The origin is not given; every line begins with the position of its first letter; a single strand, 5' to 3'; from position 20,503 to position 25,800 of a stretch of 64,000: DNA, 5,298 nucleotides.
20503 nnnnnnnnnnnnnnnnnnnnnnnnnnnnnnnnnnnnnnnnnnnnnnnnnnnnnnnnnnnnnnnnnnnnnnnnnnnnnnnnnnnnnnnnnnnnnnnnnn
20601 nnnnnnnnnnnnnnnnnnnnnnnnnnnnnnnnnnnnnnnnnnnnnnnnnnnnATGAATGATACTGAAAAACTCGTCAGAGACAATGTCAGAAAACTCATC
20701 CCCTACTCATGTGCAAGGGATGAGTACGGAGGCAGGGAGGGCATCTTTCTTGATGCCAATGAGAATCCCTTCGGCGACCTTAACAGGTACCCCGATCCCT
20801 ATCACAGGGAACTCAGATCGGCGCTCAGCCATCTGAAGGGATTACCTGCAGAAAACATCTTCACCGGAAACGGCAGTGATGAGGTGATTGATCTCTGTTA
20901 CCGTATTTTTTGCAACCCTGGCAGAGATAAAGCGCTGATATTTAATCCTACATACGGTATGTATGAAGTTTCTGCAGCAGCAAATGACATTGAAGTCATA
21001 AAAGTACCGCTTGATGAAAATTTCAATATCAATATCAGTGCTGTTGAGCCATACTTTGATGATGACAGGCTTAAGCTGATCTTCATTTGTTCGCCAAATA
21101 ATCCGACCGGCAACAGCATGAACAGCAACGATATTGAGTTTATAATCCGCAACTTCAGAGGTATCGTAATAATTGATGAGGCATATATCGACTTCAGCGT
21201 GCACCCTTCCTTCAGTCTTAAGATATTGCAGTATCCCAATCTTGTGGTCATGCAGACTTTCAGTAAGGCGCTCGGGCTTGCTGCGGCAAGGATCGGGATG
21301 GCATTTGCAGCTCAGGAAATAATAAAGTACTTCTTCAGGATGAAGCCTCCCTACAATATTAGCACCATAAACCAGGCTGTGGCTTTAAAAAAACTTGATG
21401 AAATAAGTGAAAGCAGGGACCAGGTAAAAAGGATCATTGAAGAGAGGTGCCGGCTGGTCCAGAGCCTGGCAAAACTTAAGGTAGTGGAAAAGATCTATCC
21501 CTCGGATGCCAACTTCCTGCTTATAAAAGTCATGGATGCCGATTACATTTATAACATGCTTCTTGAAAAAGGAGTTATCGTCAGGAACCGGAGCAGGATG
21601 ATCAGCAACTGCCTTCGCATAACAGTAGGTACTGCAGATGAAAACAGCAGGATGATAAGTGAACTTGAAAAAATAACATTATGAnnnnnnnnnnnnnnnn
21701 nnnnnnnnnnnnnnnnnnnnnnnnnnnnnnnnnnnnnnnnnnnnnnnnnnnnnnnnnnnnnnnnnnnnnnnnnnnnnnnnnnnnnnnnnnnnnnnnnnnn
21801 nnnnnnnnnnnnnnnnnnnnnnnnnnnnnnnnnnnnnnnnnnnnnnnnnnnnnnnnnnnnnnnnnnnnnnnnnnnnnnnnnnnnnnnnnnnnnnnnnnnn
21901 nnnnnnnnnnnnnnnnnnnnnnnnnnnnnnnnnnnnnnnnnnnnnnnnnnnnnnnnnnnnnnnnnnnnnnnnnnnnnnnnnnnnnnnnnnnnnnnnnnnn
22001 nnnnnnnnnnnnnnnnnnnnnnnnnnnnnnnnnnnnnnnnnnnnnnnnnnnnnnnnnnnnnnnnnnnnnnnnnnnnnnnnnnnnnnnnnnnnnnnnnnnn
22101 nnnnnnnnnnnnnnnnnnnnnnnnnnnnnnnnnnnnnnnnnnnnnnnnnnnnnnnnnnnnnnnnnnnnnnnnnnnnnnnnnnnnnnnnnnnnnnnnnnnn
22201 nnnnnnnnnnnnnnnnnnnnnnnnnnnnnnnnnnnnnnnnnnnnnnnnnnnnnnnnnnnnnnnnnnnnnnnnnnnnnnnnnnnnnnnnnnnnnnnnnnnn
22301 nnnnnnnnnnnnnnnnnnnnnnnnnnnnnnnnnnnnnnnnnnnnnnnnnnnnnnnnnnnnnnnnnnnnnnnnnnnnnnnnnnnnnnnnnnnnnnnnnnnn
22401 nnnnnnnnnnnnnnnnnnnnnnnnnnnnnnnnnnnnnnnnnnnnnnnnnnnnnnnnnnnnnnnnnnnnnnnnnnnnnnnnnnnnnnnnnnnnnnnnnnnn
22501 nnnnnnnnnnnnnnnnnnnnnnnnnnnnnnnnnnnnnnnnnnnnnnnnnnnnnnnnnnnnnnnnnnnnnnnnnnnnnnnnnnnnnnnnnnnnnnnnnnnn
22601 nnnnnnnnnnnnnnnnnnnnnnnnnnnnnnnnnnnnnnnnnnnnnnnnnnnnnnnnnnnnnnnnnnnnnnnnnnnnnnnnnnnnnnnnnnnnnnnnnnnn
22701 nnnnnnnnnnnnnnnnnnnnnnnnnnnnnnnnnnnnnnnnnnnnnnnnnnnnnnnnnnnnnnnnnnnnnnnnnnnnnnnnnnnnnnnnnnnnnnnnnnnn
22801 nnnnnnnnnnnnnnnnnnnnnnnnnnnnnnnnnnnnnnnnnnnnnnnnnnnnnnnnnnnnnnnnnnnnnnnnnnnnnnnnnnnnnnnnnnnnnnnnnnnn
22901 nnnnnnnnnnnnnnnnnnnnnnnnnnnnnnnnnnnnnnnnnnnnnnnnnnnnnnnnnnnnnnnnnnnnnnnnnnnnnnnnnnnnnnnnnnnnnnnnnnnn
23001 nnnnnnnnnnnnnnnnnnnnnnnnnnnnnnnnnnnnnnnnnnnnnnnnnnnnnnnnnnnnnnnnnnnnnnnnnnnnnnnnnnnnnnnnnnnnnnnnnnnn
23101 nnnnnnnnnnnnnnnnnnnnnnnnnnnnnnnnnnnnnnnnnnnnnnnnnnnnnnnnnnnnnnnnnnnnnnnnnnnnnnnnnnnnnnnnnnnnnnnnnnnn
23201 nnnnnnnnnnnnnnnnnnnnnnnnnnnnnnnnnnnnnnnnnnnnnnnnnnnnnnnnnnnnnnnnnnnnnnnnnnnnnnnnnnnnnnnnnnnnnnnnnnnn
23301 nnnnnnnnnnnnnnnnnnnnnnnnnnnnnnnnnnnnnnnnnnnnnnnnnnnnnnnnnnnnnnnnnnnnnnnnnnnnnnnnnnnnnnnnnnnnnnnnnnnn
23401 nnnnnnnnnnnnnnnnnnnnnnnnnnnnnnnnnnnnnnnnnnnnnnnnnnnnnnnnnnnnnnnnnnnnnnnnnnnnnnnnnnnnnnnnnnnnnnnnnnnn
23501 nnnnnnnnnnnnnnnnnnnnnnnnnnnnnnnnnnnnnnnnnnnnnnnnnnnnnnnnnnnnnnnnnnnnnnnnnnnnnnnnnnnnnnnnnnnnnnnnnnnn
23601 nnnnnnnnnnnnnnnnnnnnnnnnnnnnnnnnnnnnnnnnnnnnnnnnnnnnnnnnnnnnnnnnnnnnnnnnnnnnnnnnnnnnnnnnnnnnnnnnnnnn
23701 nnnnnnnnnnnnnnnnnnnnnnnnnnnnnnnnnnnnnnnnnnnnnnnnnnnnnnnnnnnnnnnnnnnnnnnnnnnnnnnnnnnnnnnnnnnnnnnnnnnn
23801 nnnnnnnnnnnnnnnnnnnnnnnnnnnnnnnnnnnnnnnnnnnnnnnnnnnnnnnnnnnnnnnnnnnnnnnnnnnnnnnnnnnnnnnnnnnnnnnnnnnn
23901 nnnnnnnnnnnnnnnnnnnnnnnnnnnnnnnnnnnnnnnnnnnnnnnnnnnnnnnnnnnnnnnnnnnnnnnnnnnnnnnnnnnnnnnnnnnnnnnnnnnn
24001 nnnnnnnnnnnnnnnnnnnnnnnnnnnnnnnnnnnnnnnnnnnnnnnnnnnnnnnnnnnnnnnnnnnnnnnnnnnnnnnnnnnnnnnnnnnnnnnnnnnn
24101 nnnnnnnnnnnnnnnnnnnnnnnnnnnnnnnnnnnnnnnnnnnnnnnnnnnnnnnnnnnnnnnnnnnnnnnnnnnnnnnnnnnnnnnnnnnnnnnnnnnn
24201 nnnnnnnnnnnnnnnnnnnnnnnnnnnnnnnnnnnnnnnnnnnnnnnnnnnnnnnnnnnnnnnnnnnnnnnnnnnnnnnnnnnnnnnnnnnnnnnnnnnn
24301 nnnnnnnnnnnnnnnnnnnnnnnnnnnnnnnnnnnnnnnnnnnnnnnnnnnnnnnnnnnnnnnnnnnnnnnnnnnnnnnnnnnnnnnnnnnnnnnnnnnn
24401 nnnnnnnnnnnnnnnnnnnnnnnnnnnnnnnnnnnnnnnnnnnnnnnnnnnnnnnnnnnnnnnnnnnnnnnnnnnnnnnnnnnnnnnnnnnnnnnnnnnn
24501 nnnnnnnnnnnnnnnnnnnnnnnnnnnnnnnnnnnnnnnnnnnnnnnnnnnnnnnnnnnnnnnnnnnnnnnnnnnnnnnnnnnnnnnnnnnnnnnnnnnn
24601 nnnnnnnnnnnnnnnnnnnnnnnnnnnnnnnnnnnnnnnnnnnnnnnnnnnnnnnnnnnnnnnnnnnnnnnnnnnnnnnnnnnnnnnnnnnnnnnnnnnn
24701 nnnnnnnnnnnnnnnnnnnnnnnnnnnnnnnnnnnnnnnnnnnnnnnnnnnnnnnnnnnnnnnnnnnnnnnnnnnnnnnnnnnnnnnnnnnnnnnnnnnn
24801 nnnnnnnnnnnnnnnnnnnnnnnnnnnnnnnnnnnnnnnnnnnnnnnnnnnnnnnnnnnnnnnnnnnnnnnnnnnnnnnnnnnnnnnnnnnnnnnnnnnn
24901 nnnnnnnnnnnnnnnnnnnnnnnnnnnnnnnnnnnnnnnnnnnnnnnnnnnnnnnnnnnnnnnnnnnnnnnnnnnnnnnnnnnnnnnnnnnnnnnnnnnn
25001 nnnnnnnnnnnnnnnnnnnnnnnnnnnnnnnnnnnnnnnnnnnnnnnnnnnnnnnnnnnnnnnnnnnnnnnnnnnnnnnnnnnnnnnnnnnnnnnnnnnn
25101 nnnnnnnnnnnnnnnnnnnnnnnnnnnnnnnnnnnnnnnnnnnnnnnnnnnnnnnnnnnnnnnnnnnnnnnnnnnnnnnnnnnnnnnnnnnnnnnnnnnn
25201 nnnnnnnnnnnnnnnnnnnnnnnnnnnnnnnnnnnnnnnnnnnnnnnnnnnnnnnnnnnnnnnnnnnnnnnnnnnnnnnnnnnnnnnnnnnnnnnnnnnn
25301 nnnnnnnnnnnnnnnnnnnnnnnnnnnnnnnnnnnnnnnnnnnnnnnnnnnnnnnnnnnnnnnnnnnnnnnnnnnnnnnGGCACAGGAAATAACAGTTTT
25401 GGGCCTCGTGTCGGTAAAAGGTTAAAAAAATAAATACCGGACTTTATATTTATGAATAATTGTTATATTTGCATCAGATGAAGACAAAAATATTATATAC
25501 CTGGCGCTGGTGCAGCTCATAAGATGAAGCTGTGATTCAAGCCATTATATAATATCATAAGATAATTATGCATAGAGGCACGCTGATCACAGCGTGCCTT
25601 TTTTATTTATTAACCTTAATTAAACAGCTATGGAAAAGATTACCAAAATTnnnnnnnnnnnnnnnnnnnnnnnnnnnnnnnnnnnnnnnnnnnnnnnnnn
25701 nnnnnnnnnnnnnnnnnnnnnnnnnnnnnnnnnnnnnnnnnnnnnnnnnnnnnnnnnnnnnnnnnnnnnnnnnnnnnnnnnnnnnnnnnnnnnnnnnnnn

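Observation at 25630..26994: A stand-alone TrpB2-type enzyme is the only gene behind the Trp attenuator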

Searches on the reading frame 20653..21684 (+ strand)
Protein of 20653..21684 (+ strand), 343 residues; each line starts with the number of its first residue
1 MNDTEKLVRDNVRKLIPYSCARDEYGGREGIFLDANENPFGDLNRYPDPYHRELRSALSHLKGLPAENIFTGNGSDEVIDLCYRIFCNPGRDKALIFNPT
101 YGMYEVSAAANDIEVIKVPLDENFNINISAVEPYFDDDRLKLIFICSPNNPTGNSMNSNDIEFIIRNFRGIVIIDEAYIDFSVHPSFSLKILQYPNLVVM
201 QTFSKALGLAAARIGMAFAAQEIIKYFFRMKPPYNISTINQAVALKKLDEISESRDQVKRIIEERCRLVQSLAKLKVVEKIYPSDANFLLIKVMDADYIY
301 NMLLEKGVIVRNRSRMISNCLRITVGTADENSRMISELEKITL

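Call 7: search_protein_families(library=ncbifam, proteins=[window:20653-21684:+], max_evalue=1e-10)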
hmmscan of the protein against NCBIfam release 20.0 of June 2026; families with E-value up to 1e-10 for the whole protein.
window:20653-21684:+ (343 aa): 37 families (the best 25 are shown)
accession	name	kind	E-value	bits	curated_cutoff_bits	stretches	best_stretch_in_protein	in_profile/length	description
TIGR01141.1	hisC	equivalog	7.6e-106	353.9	276.55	1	9-341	1-349/349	histidinol-phosphate transaminase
NF002877.0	PRK03317.1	equivalog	3.2e-66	223.6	409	1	41-341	62-366/374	histidinol-phosphate transaminase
NF002726.0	PRK02610.1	equivalog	2.9e-59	200.9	391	1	44-341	61-368/374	histidinol-phosphate transaminase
TIGR01140.1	L_thr_O3P_dcar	equivalog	3.8e-54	184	290.55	1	36-338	35-330/331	threonine-phosphate decarboxylase CobD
NF002878.0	PRK03321.1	subfamily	7.2e-52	176.3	374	1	37-340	45-347/352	histidinol-phosphate transaminase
NF003496.0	PRK05166.1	equivalog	6.6e-46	156.7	540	1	6-342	8-370/373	histidinol-phosphate transaminase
NF006580.0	PRK09105.1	subfamily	1.3e-43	149.3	444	1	41-340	73-369/375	pyridoxal phosphate-dependent aminotransferase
NF006014.0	PRK08153.1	equivalog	4.3e-37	127.8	510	1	35-337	54-359/370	pyridoxal phosphate-dependent aminotransferase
NF041364.1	GntC_guanitoxin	equivalog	3.4e-32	111.7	415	1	52-315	40-326/356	guanitoxin biosynthesis PLP-dependent (S)-gamma-hydroxy-L-arginine cyclodehydratase GntC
NF051461.1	pyoverd_PtaA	equivalog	1.2e-31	109.7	500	1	43-334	63-352/359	pyoverdine biosynthesis transaminase PtaA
NF005915.1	PRK07908.1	equivalog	5.1e-31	108.3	360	1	40-338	38-331/332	Rv2231c family histidinol phosphate aminotransferase CobC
NF006225.0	PRK08354.1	equivalog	6.1e-27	94.8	288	1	73-341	67-315/318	putative aminotransferase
NF004870.0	PRK06225.1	equivalog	7.8e-26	90.7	351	1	42-312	58-339/380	pyridoxal phosphate-dependent aminotransferase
NF053748.1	bifunc_CobBC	exception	3.1e-25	88.7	950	1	40-338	506-796/797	bifunctional hydrogenobyrinic acid a,c-diamide synthase/histidinol phosphate aminotransferase CobBC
NF005021.0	PRK06425.1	equivalog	6.8e-22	78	353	1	47-340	38-329/335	histidinol-phosphate aminotransferase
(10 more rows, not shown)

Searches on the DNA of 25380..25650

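Call 58: search_rna_families(source=window, start=25380, end=25650, threshold=evalue, max_evalue=10)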
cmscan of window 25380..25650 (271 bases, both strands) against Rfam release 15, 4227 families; matches with E-value up to 10: 18.
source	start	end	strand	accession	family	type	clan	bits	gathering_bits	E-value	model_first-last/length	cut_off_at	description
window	25566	25604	+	RF02398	sau-6072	Gene; sRNA;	-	29.5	50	0.00034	1-53/53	no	Staphylococcus sRNA sau-6072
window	25481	25640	-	RF04182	GibS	Gene; sRNA;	-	23.1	115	0.31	1-142/142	no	GibS sRNA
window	25470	25540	+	RF01598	snoR23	Gene; snRNA; snoRNA; CD-box;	-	22.8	70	1.7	1-84/84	no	small nucleolar RNA snoR23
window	25489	25613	+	RF00121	MicC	Gene; sRNA;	-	22.4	90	0.31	1-123/123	no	MicC RNA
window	25460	25608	+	RF04182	GibS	Gene; sRNA;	-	22.3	115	0.43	1-142/142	no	GibS sRNA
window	25556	25640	-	RF04319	BTncRNA_FopS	Gene; sRNA;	-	22.2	56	0.24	1-71/71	no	Bacteroidetes FopS (family of paralogous sRNAs)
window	25455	25517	+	RF02711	TeloSII_ncR49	Gene; sRNA;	-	22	55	0.62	1-89/89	no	TeloSII non coding RNA 49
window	25501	25605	+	RF00513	Trp_leader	Cis-reg; leader;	-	21.1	41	0.042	1-100/100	no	Tryptophan operon leader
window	25542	25610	+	RF02425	SpF01_sRNA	Gene; sRNA;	-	19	55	3.3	1-80/80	no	Streptococcus sRNA SpF01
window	25566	25648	-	RF02059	STnc50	Gene; sRNA;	-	18.7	55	0.88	1-84/84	no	Salmonella enterica sRNA STnc40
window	25532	25609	+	RF02538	TarB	Gene; sRNA;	-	17.9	80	0.4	1-79/79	no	Vibrio ToxT activated RNA TarB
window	25445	25609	+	RF02079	STnc180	Gene; sRNA;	-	17.4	50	0.26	1-208/208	no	Enterobacterial sRNA STnc180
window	25470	25514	+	RF00353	snoR31_Z110_Z27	Gene; snRNA; snoRNA; CD-box;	-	17.1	45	9.9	1-97/97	no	Small nucleolar RNA snoR31/Z110/Z27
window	25574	25633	-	RF02503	Atu_C9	Gene; sRNA;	-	16.7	40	0.016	132-192/192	no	Rhizobiales sRNA Atu_C9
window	25571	25649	-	RF01065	23S-methyl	Cis-reg;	-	14.5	50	9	1-102/102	no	23S methyl RNA motif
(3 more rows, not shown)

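Call 59: search_rna_families(source=window, start=25496, end=25612, threshold=evalue, max_evalue=0.1, show_alignments=4)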
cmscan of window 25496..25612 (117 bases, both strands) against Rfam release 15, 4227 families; matches with E-value up to 0.1: 6.
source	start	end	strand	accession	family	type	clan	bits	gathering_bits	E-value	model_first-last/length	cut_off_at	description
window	25566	25604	+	RF02398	sau-6072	Gene; sRNA;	-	29.5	50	0.00015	1-53/53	no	Staphylococcus sRNA sau-6072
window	25543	25609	+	RF02969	DUF3800-I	Gene; sRNA;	-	23.3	44.2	0.064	1-115/115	no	DUF3800-I RNA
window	25501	25605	+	RF00513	Trp_leader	Cis-reg; leader;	-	21.1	41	0.018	1-100/100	no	Tryptophan operon leader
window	25515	25611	+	RF00558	L20_leader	Cis-reg; leader;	-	21.1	58.7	0.021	1-127/127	no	Ribosomal protein L20 leader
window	25522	25602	+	RF02503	Atu_C9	Gene; sRNA;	-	18.4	40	0.0022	106-192/192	no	Rhizobiales sRNA Atu_C9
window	25574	25608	-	RF02503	Atu_C9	Gene; sRNA;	-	15.3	40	0.016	156-192/192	no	Rhizobiales sRNA Atu_C9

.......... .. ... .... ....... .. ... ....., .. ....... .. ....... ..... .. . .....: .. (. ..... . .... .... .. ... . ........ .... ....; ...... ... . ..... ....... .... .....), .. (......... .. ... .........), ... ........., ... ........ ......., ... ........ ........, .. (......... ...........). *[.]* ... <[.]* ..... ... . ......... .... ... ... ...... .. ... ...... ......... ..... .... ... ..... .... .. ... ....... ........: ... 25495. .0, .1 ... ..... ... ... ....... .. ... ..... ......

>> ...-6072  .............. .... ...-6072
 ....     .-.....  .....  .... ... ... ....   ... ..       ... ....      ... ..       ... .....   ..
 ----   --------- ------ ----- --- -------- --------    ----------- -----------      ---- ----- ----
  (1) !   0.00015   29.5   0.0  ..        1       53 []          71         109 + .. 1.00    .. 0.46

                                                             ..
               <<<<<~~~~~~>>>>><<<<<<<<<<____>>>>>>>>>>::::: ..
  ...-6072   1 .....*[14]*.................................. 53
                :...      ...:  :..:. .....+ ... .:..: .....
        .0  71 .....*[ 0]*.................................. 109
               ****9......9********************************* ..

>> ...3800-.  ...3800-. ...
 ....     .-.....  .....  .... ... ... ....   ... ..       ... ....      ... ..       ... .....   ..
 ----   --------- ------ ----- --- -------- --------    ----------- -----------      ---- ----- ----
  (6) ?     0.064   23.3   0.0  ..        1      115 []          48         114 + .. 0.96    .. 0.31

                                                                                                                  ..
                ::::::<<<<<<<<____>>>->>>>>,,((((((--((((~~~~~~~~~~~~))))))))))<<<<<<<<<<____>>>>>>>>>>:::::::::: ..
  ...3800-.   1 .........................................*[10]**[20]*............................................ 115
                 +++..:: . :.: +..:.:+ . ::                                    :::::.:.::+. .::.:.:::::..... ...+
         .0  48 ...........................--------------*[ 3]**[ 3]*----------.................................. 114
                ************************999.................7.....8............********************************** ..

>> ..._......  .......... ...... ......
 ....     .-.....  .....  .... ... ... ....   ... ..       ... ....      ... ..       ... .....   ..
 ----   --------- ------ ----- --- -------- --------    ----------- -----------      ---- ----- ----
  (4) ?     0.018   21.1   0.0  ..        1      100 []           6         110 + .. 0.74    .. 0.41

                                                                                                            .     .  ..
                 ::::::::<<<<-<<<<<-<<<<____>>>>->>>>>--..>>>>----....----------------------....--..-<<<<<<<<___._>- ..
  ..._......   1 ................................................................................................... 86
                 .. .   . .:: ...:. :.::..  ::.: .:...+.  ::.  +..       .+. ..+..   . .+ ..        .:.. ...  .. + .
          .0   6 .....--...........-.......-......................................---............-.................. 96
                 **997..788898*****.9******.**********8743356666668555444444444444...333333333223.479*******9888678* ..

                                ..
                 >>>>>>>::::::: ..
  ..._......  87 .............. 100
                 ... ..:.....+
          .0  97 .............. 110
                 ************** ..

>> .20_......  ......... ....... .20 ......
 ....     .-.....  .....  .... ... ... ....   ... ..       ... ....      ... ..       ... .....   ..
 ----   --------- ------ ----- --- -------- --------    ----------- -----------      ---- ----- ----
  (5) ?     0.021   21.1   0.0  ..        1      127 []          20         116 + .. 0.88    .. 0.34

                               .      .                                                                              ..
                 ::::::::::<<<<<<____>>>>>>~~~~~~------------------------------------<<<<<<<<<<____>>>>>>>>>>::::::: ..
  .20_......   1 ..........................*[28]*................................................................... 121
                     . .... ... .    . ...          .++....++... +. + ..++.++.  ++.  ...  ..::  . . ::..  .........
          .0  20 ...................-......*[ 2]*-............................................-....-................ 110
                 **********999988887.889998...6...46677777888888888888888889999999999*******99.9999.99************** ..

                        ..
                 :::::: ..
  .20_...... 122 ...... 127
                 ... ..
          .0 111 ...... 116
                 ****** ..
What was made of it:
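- On Rfam RF00513 Trp_leader: 21.1 bits against 41; E = 0.018-0.042 (calls 58, 59).
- Closest known: Enterobacterial trp operon leader. Same: The Rfam model aligns end to end at the right place and strand (calls 58, 59).
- A sub-threshold but full-length, correctly placed match to Rfam Trp_leader (calls 58, 59).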
